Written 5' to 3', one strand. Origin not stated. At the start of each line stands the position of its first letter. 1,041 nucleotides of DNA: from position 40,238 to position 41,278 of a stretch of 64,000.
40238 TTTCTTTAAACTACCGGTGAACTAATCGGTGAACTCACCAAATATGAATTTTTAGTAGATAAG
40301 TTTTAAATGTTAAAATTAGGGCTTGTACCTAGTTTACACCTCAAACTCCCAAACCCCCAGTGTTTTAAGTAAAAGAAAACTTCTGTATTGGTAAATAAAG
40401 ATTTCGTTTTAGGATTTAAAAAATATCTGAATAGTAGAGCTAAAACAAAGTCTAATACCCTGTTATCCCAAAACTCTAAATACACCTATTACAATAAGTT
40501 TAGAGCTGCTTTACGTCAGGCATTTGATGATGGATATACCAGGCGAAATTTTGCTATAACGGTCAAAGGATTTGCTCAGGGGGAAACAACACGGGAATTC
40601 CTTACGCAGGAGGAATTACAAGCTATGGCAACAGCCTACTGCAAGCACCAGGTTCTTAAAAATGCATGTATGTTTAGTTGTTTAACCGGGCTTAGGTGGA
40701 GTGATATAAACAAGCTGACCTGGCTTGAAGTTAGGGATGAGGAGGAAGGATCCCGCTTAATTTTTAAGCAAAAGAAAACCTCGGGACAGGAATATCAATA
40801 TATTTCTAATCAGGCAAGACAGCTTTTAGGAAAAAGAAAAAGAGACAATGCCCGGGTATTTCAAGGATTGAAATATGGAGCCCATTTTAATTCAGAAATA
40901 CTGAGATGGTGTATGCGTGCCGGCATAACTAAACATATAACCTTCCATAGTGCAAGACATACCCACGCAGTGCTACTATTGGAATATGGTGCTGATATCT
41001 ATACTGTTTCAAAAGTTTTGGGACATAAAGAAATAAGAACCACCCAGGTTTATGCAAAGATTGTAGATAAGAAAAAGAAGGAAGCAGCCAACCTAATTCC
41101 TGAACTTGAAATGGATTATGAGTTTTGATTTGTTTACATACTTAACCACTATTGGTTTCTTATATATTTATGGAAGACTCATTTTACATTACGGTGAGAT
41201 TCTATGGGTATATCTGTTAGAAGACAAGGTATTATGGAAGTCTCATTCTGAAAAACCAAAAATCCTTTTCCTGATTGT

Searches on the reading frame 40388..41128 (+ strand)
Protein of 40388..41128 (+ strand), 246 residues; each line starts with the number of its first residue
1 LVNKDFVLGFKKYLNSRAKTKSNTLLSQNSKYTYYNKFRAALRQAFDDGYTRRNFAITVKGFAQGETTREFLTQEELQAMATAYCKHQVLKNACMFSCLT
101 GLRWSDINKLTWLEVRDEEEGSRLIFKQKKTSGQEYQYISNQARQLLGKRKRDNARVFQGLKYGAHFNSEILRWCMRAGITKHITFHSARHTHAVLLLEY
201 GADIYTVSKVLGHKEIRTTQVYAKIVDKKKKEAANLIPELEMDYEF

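Call 37: search_protein_families(library=pfam, proteins=[window:40388-41128:+], max_evalue=0.0001)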
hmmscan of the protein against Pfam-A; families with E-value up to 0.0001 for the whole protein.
window:40388-41128:+ (246 aa): 2 families
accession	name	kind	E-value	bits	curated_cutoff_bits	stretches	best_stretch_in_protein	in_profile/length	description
PF00589.27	Phage_integrase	-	2.2e-21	76.8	27.1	1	71-225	2-168/172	Phage integrase family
PF13102.12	Phage_int_SAM_5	-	2.1e-09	38.1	22.3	1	2-55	46-92/98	Phage integrase SAM-like domain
